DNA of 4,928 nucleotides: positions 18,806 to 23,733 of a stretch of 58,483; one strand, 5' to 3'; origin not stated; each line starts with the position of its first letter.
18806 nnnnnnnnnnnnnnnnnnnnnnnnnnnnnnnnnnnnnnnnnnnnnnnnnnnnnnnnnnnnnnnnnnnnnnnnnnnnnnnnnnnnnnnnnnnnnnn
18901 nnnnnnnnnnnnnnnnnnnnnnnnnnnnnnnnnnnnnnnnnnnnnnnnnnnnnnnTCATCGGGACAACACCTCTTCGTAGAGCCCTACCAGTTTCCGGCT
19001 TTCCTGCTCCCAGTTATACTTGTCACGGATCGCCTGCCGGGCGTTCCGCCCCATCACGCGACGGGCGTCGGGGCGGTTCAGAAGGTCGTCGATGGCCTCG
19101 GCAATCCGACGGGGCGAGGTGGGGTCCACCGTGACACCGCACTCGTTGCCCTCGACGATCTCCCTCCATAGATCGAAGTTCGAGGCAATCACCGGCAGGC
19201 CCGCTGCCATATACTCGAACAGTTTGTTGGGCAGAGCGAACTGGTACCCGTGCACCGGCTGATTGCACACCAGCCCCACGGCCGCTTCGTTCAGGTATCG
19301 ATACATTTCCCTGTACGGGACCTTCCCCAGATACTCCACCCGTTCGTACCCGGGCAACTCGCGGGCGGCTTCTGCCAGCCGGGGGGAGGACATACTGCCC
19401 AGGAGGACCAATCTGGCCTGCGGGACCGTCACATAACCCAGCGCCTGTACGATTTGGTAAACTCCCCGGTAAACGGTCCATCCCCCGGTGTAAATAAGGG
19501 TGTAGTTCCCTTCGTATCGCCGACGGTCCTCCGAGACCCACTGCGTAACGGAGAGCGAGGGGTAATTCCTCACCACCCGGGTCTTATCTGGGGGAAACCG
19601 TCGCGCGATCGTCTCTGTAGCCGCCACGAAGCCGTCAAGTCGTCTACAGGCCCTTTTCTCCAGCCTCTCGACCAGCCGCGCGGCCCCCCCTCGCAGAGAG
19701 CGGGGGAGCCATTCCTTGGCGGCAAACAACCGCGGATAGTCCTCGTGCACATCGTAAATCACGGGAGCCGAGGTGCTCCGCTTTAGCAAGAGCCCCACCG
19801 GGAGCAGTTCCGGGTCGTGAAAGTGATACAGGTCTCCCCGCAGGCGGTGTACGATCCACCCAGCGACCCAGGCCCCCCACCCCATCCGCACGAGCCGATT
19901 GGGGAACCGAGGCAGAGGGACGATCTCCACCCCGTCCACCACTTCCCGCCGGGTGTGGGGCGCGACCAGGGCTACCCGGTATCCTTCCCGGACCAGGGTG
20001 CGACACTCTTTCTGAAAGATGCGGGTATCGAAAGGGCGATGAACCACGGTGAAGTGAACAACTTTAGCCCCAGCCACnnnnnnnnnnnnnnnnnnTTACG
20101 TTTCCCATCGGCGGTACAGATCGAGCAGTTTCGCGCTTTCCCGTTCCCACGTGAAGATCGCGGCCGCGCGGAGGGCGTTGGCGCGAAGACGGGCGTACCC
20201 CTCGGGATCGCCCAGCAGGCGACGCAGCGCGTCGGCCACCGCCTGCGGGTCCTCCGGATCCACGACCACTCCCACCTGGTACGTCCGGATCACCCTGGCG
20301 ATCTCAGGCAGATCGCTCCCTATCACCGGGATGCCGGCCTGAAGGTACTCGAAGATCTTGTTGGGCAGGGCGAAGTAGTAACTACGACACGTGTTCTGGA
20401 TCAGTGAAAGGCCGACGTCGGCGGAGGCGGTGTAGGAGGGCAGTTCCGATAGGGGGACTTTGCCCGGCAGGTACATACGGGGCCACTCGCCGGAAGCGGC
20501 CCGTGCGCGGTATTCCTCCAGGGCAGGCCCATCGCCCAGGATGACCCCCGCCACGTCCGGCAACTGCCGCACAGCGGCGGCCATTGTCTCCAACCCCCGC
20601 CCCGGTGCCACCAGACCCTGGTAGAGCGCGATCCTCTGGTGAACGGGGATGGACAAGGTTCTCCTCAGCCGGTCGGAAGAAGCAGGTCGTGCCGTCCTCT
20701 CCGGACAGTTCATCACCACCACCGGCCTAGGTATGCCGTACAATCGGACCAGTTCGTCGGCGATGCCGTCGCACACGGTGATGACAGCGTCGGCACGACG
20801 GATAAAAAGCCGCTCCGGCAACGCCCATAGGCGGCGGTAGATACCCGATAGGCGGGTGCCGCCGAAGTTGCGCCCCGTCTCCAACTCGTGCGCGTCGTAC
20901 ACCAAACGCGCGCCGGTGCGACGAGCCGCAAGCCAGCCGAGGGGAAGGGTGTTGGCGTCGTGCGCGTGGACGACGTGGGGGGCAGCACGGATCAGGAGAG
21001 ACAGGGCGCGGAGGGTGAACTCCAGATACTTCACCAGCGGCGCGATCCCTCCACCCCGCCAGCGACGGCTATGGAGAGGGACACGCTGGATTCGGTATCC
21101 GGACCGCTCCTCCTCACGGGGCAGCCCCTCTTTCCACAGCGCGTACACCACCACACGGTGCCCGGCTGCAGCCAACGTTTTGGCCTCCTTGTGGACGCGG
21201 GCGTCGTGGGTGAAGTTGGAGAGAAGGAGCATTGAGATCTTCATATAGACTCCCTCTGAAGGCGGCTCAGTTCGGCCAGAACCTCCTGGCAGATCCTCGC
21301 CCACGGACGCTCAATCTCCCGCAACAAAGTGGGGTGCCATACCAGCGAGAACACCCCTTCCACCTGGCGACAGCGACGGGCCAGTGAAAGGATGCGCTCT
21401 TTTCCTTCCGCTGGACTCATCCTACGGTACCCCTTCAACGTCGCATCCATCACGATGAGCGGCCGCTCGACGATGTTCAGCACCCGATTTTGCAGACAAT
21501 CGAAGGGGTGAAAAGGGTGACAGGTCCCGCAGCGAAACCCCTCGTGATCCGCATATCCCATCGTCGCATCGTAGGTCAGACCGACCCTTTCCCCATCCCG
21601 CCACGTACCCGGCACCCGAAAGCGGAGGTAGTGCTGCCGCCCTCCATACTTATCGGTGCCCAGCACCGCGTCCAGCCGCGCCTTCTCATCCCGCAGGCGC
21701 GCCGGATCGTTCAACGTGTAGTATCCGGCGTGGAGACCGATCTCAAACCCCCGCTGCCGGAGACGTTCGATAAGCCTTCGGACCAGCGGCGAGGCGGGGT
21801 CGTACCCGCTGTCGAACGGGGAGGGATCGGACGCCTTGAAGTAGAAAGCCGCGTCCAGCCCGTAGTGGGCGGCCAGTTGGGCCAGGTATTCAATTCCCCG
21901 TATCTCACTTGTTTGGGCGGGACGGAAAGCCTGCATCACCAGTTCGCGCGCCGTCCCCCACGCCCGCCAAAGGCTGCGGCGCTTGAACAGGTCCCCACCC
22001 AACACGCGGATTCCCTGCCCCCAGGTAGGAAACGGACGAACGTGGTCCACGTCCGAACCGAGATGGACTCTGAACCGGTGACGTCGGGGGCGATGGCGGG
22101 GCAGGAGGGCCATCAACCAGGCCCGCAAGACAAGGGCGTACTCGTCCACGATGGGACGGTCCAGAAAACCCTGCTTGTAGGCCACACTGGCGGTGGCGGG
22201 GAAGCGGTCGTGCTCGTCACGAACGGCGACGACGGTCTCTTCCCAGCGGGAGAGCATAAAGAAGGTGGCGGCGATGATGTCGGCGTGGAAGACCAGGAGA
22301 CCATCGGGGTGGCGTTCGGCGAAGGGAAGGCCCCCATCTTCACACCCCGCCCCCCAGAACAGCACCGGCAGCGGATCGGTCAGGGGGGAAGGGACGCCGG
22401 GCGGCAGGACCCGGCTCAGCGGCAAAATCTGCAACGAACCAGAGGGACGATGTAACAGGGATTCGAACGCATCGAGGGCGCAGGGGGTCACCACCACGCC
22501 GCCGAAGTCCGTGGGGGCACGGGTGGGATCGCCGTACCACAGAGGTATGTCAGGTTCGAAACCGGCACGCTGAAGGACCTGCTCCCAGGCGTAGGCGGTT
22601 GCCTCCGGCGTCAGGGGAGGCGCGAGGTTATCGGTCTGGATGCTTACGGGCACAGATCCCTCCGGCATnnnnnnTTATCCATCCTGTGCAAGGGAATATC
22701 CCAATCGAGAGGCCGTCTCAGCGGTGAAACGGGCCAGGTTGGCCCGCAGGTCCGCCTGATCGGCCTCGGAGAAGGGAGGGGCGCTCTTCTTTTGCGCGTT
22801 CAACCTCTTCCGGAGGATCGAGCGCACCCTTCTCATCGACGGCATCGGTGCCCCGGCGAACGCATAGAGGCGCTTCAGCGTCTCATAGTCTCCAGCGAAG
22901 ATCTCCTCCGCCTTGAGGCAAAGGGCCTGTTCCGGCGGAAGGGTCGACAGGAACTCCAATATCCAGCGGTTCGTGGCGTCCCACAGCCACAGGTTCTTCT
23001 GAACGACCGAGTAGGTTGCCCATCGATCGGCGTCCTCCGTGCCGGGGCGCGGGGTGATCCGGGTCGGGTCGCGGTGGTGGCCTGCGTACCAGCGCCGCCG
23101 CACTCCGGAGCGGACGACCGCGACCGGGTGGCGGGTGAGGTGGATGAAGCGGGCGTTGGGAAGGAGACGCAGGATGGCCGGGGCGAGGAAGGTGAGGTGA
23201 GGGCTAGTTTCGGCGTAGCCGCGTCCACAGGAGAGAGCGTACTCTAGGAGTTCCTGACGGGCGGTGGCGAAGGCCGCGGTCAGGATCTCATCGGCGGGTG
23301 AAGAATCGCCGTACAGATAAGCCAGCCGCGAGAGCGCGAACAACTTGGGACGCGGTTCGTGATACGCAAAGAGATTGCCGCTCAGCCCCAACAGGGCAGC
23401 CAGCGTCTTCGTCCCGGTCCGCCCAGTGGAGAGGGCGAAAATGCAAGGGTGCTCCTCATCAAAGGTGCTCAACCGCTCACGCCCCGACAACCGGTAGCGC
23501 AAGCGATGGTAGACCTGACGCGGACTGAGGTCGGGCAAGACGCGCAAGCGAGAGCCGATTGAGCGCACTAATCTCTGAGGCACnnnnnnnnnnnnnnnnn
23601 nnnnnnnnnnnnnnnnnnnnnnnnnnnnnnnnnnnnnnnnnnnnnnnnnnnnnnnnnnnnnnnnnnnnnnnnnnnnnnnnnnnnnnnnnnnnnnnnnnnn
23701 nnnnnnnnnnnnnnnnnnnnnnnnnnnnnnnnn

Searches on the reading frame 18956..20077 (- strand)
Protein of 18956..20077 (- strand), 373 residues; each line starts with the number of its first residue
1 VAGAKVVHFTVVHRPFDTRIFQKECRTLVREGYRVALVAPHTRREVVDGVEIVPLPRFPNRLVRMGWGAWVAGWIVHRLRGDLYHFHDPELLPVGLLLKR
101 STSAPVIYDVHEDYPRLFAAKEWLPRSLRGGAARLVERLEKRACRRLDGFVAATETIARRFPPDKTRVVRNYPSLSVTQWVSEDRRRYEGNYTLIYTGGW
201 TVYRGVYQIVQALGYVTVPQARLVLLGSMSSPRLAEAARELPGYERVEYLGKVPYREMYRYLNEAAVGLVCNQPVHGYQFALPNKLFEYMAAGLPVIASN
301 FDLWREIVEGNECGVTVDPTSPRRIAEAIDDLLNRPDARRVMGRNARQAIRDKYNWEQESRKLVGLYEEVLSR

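Call 51: search_protein_families(library=pfam, proteins=[window:18956-20077:-], max_evalue=0.00001)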
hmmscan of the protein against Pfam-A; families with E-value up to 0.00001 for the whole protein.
window:18956-20077:- (373 aa): 5 families
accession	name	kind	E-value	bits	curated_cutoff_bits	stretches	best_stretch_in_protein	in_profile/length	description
PF00534.26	Glycos_transf_1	-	1.2e-19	71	26.4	1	186-348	10-171/172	Glycosyl transferases group 1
PF13692.12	Glyco_trans_1_4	-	6.5e-19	69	27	1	193-334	3-141/142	Glycosyl transferases group 1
PF13524.12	Glyco_trans_1_2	-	1.3e-15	58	25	1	219-363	13-142/144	Glycosyl transferase-like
PF13579.12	Glyco_trans_4_4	-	3.3e-15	57.2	29.7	1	23-171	9-157/158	Glycosyl transferase 4-like domain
PF13439.12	Glyco_transf_4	-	2.3e-14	54.2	28.5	1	25-161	12-148/170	Glycosyltransferase Family 4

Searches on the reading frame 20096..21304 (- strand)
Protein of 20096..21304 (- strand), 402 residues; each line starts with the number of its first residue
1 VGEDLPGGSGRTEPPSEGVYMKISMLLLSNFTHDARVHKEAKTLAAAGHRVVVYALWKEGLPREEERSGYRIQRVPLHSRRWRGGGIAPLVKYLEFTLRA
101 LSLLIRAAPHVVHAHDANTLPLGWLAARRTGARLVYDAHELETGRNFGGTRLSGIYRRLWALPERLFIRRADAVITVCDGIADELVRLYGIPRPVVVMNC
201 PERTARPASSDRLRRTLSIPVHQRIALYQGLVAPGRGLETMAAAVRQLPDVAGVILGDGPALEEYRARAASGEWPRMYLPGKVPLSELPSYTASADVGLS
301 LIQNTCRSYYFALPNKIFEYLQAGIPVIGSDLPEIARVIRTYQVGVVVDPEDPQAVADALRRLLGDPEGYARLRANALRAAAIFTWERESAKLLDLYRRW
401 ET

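Call 51: search_protein_families(library=pfam, proteins=[window:20096-21304:-], max_evalue=0.00001)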
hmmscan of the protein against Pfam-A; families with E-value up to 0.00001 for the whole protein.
window:20096-21304:- (402 aa): 5 families
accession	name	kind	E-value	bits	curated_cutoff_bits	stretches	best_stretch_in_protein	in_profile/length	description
PF13579.12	Glyco_trans_4_4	-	2.3e-24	86.9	29.7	1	36-198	6-154/158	Glycosyl transferase 4-like domain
PF13439.12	Glyco_transf_4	-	2.6e-23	83.3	28.5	1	37-198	8-162/170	Glycosyltransferase Family 4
PF13692.12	Glyco_trans_1_4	-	2.7e-17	63.8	27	1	239-366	22-142/142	Glycosyl transferases group 1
PF00534.26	Glycos_transf_1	-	8.9e-16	58.3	26.4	1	211-377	3-169/172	Glycosyl transferases group 1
PF13524.12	Glyco_trans_1_2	-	7.1e-09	36.2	25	1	242-394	6-143/144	Glycosyl transferase-like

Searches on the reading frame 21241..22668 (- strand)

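Call 51: search_protein_families(library=pfam, proteins=[window:21241-22668:-], max_evalue=0.00001)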
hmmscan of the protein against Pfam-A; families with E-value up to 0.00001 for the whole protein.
window:21241-22668:- (475 aa): 1 family
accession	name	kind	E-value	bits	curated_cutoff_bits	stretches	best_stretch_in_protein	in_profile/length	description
PF23019.1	DUF7033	-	1.7e-28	99.3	27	1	128-210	2-84/90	Family of unknown function (DUF7033)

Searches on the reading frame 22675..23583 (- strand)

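Call 51: search_protein_families(library=pfam, proteins=[window:22675-23583:-], max_evalue=0.00001)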
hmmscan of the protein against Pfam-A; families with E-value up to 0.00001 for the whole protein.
window:22675-23583:- (302 aa): 1 family
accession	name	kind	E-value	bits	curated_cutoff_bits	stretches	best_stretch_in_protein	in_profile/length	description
PF13469.12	Sulfotransfer_3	-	1.8e-14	54.9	27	1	46-247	1-214/216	Sulfotransferase family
